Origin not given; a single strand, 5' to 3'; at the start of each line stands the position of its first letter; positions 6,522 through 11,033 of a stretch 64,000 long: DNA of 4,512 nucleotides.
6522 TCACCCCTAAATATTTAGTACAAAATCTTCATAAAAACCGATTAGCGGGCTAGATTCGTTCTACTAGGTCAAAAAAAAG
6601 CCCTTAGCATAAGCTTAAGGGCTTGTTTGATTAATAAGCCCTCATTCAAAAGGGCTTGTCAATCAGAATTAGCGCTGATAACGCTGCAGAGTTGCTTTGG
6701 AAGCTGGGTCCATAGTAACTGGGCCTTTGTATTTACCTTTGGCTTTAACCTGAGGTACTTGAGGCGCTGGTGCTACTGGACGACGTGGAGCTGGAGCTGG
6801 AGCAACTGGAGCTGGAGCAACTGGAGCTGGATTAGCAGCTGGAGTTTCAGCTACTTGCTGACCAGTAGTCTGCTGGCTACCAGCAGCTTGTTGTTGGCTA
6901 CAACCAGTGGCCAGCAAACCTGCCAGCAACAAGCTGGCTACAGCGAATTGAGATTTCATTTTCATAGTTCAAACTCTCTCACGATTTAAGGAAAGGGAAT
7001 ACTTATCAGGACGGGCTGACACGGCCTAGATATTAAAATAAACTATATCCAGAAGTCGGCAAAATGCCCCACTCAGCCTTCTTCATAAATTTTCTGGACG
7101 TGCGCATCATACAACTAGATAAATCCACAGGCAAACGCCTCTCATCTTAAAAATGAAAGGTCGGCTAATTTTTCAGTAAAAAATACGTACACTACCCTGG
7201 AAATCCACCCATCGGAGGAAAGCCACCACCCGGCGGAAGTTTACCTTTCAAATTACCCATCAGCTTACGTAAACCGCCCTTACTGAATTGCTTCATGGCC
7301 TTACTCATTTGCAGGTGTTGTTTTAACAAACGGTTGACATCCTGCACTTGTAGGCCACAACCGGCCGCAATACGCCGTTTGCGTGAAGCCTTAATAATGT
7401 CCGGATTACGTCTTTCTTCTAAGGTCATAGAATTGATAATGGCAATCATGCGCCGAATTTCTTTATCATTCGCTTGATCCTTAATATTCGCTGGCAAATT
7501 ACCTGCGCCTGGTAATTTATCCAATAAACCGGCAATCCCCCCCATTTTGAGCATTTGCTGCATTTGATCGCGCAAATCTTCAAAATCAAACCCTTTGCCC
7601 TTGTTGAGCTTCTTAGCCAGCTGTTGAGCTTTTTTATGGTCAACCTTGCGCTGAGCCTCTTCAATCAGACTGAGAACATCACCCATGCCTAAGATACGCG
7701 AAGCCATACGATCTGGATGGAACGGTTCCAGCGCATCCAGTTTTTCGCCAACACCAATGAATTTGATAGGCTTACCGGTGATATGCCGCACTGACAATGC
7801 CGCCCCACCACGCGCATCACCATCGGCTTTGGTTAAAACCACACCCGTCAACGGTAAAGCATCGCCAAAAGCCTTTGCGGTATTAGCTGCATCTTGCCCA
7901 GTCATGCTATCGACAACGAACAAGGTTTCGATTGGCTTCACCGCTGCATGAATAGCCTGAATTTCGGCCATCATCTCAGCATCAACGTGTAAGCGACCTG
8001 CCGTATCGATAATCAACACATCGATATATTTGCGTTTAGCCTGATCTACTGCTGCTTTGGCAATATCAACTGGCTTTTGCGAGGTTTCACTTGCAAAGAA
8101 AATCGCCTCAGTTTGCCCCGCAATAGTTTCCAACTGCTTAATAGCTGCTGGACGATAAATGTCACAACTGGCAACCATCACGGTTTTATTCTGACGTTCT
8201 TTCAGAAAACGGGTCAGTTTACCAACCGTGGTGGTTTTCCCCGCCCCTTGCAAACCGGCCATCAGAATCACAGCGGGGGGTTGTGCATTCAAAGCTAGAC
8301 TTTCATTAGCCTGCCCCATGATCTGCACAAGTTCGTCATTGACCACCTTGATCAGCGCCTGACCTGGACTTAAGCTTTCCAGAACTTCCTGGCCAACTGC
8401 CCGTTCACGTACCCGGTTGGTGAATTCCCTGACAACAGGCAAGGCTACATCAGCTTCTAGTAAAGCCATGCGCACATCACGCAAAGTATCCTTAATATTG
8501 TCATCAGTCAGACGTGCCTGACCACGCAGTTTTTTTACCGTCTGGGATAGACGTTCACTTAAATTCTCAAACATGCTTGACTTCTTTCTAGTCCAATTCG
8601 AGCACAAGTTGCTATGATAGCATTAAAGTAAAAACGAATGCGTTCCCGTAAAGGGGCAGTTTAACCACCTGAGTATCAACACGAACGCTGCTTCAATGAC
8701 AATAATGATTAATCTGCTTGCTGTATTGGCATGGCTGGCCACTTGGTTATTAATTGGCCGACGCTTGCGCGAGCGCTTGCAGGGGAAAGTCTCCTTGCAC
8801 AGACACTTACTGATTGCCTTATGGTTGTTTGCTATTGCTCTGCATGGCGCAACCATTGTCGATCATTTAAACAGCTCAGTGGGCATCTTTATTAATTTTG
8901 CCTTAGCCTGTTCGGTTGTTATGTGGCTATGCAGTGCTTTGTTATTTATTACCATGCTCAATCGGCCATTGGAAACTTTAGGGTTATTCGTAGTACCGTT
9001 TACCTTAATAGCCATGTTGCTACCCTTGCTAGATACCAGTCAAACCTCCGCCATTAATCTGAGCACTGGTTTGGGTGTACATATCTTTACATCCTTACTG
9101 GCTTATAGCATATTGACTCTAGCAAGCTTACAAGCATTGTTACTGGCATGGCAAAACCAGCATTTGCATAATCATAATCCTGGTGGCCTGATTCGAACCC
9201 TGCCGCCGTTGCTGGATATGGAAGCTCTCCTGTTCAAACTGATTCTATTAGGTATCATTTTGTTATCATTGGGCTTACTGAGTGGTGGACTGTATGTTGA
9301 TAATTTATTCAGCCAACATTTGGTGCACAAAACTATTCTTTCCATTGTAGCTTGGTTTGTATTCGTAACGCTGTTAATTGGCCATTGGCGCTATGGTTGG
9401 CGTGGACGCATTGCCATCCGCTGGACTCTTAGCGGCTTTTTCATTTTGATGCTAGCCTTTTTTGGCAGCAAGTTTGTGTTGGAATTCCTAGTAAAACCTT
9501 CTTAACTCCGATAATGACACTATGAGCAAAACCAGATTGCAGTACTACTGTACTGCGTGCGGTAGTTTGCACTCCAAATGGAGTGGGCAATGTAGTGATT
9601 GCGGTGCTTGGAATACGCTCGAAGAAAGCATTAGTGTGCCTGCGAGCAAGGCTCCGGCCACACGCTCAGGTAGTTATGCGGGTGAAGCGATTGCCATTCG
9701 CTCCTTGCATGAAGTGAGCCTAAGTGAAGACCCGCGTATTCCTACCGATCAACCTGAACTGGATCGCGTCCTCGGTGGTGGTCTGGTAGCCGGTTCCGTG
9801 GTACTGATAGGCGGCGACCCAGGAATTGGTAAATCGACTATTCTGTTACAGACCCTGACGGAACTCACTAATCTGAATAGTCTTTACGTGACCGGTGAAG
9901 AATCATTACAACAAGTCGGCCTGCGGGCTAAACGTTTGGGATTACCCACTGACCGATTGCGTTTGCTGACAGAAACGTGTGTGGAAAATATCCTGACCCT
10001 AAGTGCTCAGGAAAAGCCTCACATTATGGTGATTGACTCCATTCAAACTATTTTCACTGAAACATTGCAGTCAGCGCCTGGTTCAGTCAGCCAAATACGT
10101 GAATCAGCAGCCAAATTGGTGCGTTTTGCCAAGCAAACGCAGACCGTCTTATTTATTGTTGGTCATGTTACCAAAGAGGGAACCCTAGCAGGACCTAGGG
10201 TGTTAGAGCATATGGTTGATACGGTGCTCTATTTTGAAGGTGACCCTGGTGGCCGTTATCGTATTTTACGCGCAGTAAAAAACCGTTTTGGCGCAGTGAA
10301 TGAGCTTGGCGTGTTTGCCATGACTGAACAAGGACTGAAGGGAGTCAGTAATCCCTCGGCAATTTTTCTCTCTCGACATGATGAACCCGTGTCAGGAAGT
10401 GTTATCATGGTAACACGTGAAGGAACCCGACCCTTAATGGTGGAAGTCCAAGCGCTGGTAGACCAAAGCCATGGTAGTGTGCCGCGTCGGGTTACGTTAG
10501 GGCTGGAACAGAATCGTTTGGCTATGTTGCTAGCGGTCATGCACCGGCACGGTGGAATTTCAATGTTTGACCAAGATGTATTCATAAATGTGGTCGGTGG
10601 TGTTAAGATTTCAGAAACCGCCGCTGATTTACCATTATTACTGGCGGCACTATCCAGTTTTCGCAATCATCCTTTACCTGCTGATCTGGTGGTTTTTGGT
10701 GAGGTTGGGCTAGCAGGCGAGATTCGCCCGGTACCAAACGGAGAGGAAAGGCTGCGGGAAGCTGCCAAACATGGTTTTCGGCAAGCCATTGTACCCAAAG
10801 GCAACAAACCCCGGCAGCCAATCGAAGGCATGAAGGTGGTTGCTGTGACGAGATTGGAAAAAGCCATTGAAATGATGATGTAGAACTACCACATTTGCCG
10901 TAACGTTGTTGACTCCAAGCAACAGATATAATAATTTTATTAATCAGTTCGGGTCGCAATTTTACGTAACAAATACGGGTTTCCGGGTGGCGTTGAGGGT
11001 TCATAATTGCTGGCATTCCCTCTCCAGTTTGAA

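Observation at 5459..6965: Tandem triplet of small lipoproteins with a constant C-terminal motif and interchangeable linkers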

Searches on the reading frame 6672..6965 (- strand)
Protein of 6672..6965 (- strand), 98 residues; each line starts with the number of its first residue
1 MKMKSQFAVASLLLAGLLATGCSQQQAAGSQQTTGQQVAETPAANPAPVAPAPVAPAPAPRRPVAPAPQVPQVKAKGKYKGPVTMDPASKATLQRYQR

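Call 3: search_protein_families(library=pfam, proteins=[window:6672-6965:-], max_evalue=10)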
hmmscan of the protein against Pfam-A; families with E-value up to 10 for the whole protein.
seq(98 aa): 4 families
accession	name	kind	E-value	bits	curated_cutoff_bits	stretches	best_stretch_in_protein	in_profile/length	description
PF05324.18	Sperm_Ag_HE2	-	0.015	16.1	20.1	1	8-38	4-34/70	Sperm antigen HE2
PF04625.18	DEC-1_N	-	0.024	14.1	29.2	1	41-86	115-158/403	DEC-1 protein, N-terminal region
PF16101.10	PRIMA1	-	0.11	12.7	38.6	1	16-76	35-91/158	Proline-rich membrane anchor 1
PF25695.1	BKRF4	-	2.8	8.4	27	1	31-92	144-192/218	Epstein-Barr virus BKRF4 histone binding protein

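Call 4: search_protein_families(library=ncbifam, proteins=[window:6672-6965:-], max_evalue=10)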
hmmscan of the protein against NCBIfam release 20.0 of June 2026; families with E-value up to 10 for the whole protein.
seq(98 aa): 9 families
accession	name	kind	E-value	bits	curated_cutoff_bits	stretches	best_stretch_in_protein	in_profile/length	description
NF040486.1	SrfA_fam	subfamily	0.036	13.5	150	1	6-89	227-313/438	SrfA family protein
NF053526.1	Myco_lipo_LppK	equivalog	0.069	13.1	125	1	8-61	9-59/167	lipoprotein LppK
NF052435.1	BamI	equivalog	0.16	11.8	180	1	6-83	6-86/226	biofilm-associated metzincin protease inhibitor BamI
TIGR02722.1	lp_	equivalog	0.18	11.8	110.55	1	10-76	5-67/189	penicillin-binding protein activator LpoB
NF033930.1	pneumo_PspA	exception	0.2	10.3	850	1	31-75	352-396/659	pneumococcal surface protein A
NF003400.0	PRK04654.1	equivalog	0.69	9.7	211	1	22-76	121-175/214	sec-independent translocase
NF041057.1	Rcas_1661_fam_Se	equivalog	0.71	9.4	190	1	13-73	3-67/247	Rcas_1661 family thioredoxin-like (seleno)lipoprotein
NF004173.0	PRK05641.1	equivalog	4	8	199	1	28-69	41-78/153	putative acetyl-CoA carboxylase biotin carboxyl carrier protein subunit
NF011520.0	PRK14959.1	equivalog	9.5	4.5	798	1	26-74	410-457/624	DNA polymerase III subunits gamma and tau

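Call 6: find_homologous_proteins(query=window:6672-6965:-, max_evalue=10)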
Query seq(98 aa) (98 aa): 32 proteins with E <= 10 among 835 candidates.
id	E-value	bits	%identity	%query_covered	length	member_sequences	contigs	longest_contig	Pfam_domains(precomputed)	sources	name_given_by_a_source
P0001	3.1e-30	122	66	100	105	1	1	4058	-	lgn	-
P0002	6.9e-29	117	68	100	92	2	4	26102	-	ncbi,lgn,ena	-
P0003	7.4e-29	117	66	100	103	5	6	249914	-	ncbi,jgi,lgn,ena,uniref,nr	ncbi:MAG TPA: hypothetical protein PLE99_02875 [Candidatus Thiothrix moscowensis]|uniref:hypothetica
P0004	1.1e-26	110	66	100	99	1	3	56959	-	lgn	-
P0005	3.2e-26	109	58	100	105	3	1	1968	-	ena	-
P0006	6.2e-26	108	53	100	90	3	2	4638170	-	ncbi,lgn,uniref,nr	ncbi:hypothetical protein [Thiothrix nivea]|uniref:hypothetical protein n=1 Tax=Thiothrix nivea TaxI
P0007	2.7e-25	106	58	100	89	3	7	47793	-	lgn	-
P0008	3.0e-25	106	61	100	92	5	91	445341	-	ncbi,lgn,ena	-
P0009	3.1e-25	106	55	100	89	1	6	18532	-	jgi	jgi:PBP1b-binding outer membrane lipoprotein LpoB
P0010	1.2e-24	104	69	98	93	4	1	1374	-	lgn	-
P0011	1.2e-24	104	61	100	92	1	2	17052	-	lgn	-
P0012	3.1e-24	103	51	100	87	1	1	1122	-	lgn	-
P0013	4.2e-24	102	64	100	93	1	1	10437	-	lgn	-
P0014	8.2e-24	101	63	100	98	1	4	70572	-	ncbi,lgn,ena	-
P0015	1.3e-23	101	51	100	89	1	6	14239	-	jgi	jgi:PBP1b-binding outer membrane lipoprotein LpoB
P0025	1.3e-15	75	39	100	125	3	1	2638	-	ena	-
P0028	8.2e-12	63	58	41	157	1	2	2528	PF01471.24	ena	-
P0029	1.5e-10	59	78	23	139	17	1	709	-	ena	-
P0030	7.0e-7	47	57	38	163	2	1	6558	PF01471.24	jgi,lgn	-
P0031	3.8e-6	45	75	24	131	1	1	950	PF01471.24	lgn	-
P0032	2.5e-4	39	30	98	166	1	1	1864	PF01471.24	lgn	-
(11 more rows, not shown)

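Call 9: search_protein_families(library=pfam, proteins=[P0028, P0030, P0031, P0032, P0025, P0029], max_evalue=1)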
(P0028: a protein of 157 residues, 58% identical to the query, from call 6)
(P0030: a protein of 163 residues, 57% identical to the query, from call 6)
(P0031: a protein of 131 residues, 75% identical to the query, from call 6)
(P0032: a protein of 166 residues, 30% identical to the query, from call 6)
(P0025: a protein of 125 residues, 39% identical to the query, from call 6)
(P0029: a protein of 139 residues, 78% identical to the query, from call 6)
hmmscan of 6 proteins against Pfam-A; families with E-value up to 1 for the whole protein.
P0028 (157 aa): 4 families
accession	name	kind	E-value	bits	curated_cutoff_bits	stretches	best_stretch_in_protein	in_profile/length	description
PF01471.23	PG_binding_1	-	5.3e-09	36.6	23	1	121-154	4-37/57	Putative peptidoglycan binding domain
PF08823.16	PG_binding_2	-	0.0052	17.4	21.1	1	125-155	21-51/74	Putative peptidoglycan binding domain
PF09374.15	PG_binding_3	-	0.065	13.9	24.6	1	123-152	4-32/76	Predicted Peptidoglycan domain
PF04625.18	DEC-1_N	-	0.078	12.4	29.2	1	47-71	116-141/403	DEC-1 protein, N-terminal region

P0030 (163 aa): 4 families
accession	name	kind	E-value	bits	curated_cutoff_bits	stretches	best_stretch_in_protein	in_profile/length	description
PF01471.23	PG_binding_1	-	2.2e-09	37.8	23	1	127-160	4-37/57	Putative peptidoglycan binding domain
PF08823.16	PG_binding_2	-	0.0016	19.1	21.1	1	131-161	21-51/74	Putative peptidoglycan binding domain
PF09374.15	PG_binding_3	-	0.0085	16.7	24.6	1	129-158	4-32/76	Predicted Peptidoglycan domain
PF05308.16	Mito_fiss_reg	-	0.8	10.3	26.3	1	45-123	153-225/244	Mitochondrial fission regulator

P0031 (131 aa): 2 families
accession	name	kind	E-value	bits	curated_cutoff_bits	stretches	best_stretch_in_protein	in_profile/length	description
PF01471.23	PG_binding_1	-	3.4e-07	30.8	23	1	95-128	4-37/57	Putative peptidoglycan binding domain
PF08823.16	PG_binding_2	-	0.0005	20.7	21.1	1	96-128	18-50/74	Putative peptidoglycan binding domain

P0032 (166 aa): 5 families
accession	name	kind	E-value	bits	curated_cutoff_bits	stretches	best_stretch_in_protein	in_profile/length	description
PF01471.23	PG_binding_1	-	3.2e-06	27.7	23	1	129-162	4-37/57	Putative peptidoglycan binding domain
PF08823.16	PG_binding_2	-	0.00042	21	21.1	1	132-164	20-52/74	Putative peptidoglycan binding domain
PF10667.14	DUF2486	-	0.14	12.2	22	1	30-87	48-105/260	Protein of unknown function (DUF2486)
PF04625.18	DEC-1_N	-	0.2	11.1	29.2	1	62-97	115-146/403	DEC-1 protein, N-terminal region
PF03137.26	OATP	-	0.24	10.1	25.8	1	8-126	373-449/545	Organic Anion Transporter Polypeptide (OATP) family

P0025 (125 aa): 1 family
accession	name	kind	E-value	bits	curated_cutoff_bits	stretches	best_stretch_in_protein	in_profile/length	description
PF21827.1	New_glue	-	0.025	14.8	31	1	3-60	1-57/94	New glue protein family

P0029 (139 aa): 3 families
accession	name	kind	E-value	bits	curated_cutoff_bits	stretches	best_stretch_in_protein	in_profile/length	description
PF05283.16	MGC-24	-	0.02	15.7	28.5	1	25-91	40-104/140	Multi-glycosylated core protein 24 (MGC-24), sialomucin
PF21827.1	New_glue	-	0.04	14.1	31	1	7-63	1-56/94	New glue protein family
PF23379.1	DUF7096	-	0.065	13.5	27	1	7-66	1-66/208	Domain of unknown function (DUF7096)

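Call 21: find_encoding_contigs(protein=P0006, flank=6000, max_places=2)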
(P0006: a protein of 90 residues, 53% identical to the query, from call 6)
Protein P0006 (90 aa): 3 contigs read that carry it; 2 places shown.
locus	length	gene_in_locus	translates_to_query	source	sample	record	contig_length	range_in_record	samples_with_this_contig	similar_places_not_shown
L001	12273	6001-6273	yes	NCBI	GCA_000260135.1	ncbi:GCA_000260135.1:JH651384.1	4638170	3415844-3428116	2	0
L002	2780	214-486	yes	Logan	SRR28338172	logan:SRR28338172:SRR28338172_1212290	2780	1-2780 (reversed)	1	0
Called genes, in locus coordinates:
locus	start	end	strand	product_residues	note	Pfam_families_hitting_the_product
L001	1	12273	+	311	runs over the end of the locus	PF12760:Zn_ribbon_IS1595, PF23451:Zn_ribbon_PaaD (weak), PF12762:DDE_Tnp_IS1595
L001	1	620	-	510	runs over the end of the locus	PF00270:DEAD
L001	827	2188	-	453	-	PF18073:Zn_ribbon_LapB, PF13481:AAA_25, PF06745:ATPase, PF13541:ChlI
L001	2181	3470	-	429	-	PF01595:CNNM, PF00571:CBS (weak), PF03471:CorC_HlyC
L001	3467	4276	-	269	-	PF01578:Cytochrom_C_asm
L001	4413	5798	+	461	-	PF02881:SRP54_N, PF00448:SRP54, PF13401:AAA_22 (weak), PF02978:SRP_SPB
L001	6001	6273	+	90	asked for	-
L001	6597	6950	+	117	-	-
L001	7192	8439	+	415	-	-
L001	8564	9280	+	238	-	PF06940:DUF1287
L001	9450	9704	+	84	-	PF00886:Ribosomal_S16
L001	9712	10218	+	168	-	PF01782:RimM, PF05239:PRC, PF24986:PRC_RimM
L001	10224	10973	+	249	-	PF01746:tRNA_m1G_MT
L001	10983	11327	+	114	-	PF01245:Ribosomal_L19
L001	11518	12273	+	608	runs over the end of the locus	PF00990:GGDEF, PF00563:EAL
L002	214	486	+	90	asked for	-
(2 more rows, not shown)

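Call 22: find_encoding_contigs(protein=P0003, flank=6000, max_places=2)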
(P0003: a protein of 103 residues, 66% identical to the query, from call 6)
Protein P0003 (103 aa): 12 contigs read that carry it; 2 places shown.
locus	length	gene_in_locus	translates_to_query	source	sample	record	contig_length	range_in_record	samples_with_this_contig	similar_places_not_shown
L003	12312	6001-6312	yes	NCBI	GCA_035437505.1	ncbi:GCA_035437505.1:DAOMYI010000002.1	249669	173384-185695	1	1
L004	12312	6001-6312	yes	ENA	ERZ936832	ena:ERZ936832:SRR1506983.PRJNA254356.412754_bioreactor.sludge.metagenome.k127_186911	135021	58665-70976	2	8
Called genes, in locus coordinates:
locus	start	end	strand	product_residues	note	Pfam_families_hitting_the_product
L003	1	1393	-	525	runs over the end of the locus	PF00270:DEAD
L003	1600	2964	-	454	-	PF18073:Zn_ribbon_LapB (weak), PF13481:AAA_25, PF06745:ATPase, PF23442:DUF7125 (faint), PF13541:ChlI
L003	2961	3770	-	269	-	PF01578:Cytochrom_C_asm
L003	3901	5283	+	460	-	PF02881:SRP54_N, PF06414:Zeta_toxin (faint), PF00448:SRP54, PF13401:AAA_22 (weak), PF02978:SRP_SPB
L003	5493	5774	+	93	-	-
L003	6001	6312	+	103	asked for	-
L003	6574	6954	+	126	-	-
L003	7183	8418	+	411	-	-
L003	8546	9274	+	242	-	PF06940:DUF1287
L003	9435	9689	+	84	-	PF00886:Ribosomal_S16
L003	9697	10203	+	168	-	PF01782:RimM, PF05239:PRC, PF24986:PRC_RimM (weak)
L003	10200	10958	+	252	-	PF01746:tRNA_m1G_MT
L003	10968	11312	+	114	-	PF01245:Ribosomal_L19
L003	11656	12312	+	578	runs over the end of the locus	PF00990:GGDEF, PF00563:EAL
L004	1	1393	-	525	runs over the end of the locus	PF00270:DEAD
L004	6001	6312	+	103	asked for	-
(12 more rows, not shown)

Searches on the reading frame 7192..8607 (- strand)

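Call 20: search_protein_families(library=pfam, proteins=[window:7192-8607:-])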
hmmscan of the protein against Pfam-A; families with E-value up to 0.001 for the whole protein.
window:7192-8607:- (471 aa): 7 families
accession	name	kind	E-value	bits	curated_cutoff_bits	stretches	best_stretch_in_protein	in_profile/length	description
PF00448.28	SRP54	-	4.2e-74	248.9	22.7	1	111-307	1-196/196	SRP54-type protein, GTPase domain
PF02978.25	SRP_SPB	-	4.7e-34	117.1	27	1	340-438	2-91/91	Signal peptide binding domain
PF02881.24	SRP54_N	-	4.2e-22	78.6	22.4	1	16-93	1-75/75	SRP54-type protein, helical bundle domain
PF13401.12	AAA_22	-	3.5e-07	31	27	1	113-230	7-120/130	AAA domain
PF06414.18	Zeta_toxin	-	1.5e-05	25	22.3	1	109-207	14-108/199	Zeta toxin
PF01656.29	CbiA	-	0.00019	21.8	25.4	0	121-266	9-88/125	CobQ/CobB/MinD/ParA nucleotide binding domain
PF13604.12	AAA_30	-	0.00071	19.8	27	1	99-221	6-113/191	AAA domain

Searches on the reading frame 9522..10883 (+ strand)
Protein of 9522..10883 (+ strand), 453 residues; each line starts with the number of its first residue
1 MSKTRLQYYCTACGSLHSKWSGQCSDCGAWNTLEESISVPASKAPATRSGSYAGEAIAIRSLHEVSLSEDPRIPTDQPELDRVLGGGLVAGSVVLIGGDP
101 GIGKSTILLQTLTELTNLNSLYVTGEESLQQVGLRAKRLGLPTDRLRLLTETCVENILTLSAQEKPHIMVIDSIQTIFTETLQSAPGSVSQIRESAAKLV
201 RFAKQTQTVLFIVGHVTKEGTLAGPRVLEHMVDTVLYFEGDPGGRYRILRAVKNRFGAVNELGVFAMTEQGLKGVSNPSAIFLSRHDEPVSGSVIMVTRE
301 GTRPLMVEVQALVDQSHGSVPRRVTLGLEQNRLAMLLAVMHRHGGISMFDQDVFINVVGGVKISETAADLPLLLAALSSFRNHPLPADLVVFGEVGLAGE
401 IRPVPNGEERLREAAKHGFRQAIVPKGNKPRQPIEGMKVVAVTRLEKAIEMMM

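Call 20: search_protein_families(library=pfam, proteins=[window:9522-10883:+])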
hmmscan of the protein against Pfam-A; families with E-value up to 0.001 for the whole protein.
window:9522-10883:+ (453 aa): 8 families
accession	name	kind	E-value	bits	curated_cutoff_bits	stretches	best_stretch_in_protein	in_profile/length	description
PF06745.19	ATPase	-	1.9e-15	57.3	26.6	2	74-146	2-77/231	KaiC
PF13481.12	AAA_25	-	8.9e-11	42.2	27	1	72-220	14-194/195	AAA domain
PF13541.12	ChlI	-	1.4e-09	38.4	27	1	344-428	36-121/121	Subunit ChlI of Mg-chelatase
PF18073.7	Zn_ribbon_LapB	-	5.3e-09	36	25.7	1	8-35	1-28/28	Rubredoxin metal binding domain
PF13191.12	AAA_16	-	9.3e-05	23.4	32.6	1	88-183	24-150/167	AAA ATPase domain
PF00004.35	AAA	-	0.00058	20.8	21.2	0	94-212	1-105/131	ATPase family associated with various cellular activities (AAA)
PF09848.15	SLFN-g3_helicase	-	0.00063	19.5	24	1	92-195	2-113/354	Schlafen group 3, DNA/RNA helicase domain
PF05362.19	Lon_C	-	0.0007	19.6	21.1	1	352-448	95-198/205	Lon protease (S16) C-terminal proteolytic domain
